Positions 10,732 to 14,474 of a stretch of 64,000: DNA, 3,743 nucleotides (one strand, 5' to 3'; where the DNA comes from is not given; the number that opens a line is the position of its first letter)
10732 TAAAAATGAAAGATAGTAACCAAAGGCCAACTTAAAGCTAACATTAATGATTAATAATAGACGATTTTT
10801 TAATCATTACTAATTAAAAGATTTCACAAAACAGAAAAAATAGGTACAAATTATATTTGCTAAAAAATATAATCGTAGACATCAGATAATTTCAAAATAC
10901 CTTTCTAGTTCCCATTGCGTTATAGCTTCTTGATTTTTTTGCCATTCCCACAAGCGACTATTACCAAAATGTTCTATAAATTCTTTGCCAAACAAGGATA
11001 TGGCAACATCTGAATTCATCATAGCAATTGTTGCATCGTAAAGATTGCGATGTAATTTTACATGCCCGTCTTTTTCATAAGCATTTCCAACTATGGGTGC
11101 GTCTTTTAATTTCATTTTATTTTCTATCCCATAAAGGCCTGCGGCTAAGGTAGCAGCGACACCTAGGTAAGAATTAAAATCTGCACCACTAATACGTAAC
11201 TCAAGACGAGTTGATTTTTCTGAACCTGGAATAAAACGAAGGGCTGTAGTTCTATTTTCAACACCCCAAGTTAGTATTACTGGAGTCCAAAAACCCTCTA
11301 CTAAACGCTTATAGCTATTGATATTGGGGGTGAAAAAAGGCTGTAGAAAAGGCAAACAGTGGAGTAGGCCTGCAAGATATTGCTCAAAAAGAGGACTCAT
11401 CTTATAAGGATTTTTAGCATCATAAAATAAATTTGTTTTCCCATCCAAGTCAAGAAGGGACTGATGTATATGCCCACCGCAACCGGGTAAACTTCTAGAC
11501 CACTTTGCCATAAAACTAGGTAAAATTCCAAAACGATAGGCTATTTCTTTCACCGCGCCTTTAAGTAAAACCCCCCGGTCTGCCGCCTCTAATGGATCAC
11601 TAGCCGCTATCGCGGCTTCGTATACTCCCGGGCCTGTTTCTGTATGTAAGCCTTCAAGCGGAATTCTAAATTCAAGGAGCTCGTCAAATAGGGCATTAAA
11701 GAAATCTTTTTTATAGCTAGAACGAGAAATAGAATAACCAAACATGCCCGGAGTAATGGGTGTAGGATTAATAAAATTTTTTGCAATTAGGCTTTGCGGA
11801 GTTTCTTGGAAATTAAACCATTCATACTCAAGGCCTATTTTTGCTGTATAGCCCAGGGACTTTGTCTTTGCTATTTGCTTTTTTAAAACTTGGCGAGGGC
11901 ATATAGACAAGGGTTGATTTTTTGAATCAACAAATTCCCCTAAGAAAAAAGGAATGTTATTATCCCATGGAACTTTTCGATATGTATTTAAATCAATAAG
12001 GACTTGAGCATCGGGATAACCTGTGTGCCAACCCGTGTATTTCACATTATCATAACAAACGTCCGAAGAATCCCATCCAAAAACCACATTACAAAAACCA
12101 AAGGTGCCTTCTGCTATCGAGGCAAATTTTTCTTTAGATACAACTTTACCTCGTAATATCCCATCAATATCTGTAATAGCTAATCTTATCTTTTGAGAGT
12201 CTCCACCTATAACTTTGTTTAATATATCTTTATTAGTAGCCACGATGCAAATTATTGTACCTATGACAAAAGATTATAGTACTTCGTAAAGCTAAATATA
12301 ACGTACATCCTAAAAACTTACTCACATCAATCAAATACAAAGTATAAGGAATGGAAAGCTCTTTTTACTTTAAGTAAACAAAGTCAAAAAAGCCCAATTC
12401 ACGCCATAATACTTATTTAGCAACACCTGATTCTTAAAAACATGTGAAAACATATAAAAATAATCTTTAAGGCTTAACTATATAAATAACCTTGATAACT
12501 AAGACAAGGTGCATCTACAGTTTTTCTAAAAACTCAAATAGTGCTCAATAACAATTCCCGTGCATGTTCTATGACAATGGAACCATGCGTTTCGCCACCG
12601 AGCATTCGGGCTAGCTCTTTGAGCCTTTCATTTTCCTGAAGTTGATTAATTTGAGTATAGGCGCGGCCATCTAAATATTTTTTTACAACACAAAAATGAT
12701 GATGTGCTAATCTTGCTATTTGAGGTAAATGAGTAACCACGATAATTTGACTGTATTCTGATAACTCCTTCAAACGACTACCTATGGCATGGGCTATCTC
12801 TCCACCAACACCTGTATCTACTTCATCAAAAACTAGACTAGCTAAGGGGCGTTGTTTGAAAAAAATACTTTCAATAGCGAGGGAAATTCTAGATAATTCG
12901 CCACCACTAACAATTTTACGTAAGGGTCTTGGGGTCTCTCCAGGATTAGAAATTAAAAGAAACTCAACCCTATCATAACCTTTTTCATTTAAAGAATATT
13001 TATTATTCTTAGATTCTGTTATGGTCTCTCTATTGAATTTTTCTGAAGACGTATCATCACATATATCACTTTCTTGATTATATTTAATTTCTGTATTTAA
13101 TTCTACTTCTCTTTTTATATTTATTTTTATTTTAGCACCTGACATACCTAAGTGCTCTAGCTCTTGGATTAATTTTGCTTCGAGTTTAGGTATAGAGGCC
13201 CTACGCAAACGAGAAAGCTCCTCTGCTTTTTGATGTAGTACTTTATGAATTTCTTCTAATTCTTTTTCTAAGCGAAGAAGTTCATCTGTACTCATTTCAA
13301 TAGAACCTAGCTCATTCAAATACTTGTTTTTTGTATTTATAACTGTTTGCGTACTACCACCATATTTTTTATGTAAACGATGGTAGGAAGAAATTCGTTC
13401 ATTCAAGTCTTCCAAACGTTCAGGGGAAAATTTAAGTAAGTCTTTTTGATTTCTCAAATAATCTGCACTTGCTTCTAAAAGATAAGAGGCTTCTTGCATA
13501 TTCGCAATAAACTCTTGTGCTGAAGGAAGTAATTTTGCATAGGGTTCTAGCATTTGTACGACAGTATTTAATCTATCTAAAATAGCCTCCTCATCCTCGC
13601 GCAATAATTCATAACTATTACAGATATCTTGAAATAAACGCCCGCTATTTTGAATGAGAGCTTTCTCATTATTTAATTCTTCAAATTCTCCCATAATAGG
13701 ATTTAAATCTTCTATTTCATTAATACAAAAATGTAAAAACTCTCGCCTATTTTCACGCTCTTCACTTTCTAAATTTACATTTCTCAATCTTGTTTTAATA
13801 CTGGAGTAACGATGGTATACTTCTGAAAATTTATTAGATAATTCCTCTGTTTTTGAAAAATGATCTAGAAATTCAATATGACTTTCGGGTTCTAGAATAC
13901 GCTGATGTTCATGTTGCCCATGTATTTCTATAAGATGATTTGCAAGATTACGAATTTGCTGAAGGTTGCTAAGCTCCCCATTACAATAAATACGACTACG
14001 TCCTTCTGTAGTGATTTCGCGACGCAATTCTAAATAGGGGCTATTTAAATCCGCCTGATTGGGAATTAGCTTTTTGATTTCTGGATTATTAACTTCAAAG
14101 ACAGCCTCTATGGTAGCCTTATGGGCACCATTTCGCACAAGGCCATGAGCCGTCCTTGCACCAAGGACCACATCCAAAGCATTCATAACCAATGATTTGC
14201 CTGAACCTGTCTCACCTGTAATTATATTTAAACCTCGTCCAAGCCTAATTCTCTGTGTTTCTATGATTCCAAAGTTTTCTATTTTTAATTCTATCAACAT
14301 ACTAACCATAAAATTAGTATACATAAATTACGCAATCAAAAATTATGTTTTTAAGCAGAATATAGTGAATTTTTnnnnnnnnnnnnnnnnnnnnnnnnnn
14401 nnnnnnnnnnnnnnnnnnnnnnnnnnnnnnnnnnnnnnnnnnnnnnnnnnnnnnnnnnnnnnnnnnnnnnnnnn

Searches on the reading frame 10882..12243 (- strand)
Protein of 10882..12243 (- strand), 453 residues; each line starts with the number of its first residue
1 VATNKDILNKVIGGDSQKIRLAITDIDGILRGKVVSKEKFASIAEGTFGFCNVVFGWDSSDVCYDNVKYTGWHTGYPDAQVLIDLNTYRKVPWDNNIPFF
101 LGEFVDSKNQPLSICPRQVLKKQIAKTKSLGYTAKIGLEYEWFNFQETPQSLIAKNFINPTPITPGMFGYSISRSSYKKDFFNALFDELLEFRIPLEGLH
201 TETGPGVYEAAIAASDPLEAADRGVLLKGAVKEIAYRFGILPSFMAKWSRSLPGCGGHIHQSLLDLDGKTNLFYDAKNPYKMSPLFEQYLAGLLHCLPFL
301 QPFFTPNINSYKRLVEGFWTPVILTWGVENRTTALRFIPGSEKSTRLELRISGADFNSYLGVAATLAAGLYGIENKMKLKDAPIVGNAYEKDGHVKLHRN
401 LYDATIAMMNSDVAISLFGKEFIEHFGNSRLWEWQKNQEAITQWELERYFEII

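Call 5: search_protein_families(library=pfam, proteins=[window:10882-12243:-])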
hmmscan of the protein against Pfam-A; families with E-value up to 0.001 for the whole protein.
window:10882-12243:- (453 aa): 1 family
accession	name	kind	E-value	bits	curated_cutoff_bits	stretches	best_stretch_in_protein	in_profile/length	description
PF00120.29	Gln-synt_C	-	1.8e-86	290.8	24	1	114-449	2-344/344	Glutamine synthetase, catalytic domain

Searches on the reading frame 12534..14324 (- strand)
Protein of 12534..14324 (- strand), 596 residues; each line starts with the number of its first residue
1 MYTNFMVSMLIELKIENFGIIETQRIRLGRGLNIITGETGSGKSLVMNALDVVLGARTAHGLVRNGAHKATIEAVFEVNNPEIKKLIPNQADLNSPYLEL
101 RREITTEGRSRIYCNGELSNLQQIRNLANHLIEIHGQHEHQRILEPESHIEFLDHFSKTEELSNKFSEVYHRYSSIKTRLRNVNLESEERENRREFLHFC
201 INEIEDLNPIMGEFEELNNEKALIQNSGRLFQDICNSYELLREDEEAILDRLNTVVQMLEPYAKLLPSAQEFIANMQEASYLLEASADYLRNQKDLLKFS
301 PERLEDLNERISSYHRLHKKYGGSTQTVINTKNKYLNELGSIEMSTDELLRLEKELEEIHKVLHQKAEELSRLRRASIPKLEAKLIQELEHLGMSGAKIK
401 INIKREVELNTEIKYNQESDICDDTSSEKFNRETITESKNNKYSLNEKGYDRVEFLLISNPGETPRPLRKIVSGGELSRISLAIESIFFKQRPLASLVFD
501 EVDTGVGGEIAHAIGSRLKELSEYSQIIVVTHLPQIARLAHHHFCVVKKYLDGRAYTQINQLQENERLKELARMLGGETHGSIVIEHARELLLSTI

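Call 5: search_protein_families(library=pfam, proteins=[window:12534-14324:-])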
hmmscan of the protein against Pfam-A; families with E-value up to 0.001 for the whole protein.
window:12534-14324:- (596 aa): 5 families
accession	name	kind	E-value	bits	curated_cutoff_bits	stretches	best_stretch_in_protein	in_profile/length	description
PF02463.25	SMC_N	-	6.1e-21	75.3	40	1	10-546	2-211/220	RecF/RecN/SMC N terminal domain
PF13304.12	AAA_21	-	5.5e-08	33.7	27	1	32-536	1-302/304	AAA domain, putative AbiEii toxin, Type IV TA system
PF13476.12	AAA_23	-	6.5e-07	30.6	27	1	12-221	1-193/201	AAA domain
PF13175.12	AAA_15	-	2.1e-06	28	32.1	1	9-449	1-302/374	AAA ATPase domain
PF13555.12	AAA_29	-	5.1e-05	23.4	27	1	12-58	3-50/61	P-loop containing region of AAA domain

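Call 7: search_protein_families(library=ncbifam, proteins=[window:12534-14324:-])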
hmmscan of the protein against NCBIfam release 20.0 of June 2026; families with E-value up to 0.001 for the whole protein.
window:12534-14324:- (596 aa): 12 families
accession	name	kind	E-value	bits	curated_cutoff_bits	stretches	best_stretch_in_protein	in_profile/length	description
TIGR00634.1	recN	equivalog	5.8e-146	487.7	407.85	1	9-592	1-561/563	DNA repair protein RecN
NF008121.0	PRK10869.1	equivalog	1.4e-117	393.6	418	2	9-408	1-402/553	DNA repair protein RecN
TIGR02169.1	SMC_prok_A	equivalog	4.1e-13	48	729.4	1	15-133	7-133/1165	chromosome segregation protein SMC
NF045780.1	TrlF_fam_ATP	equivalog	3.2e-10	39.4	350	1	12-452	292-753/944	TrlF family AAA-like ATPase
NF003034.1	PRK03918.1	equivalog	5.3e-06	24.7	700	1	12-83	5-84/878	DNA double-strand break repair ATPase Rad50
TIGR02168.1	SMC_prok_B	equivalog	3.6e-05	21.7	567.35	0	118-377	202-465/1181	chromosome segregation protein SMC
TIGR00611.2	recf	equivalog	9.6e-05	21.7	172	1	12-90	3-86/339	DNA replication/repair protein RecF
TIGR03608.1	L_ocin_972_ABC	subfamily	0.00024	20.7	254.85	0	472-541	135-201/206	putative bacteriocin export ABC transporter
TIGR04521.1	ECF_ATPase_2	equivalog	0.00042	19.5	330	0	472-543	145-215/279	energy-coupling factor transporter ATPase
NF010680.0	PRK14079.1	equivalog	0.00043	19.4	386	1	10-175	3-153/349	recombination protein F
TIGR02857.1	CydD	equivalog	0.00047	19.2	435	0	472-542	459-525/529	thiol reductant ABC exporter subunit CydD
NF045487.1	ASRP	equivalog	0.00047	18.9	300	1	17-313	1-260/593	archaea-specific SMC-related protein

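Call 37: find_encoding_contigs(protein=window:12534-14324:-, flank=2000, max_places=3)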
Protein window:12534-14324:- (596 aa): no gene with exactly this product is on record in the collection.
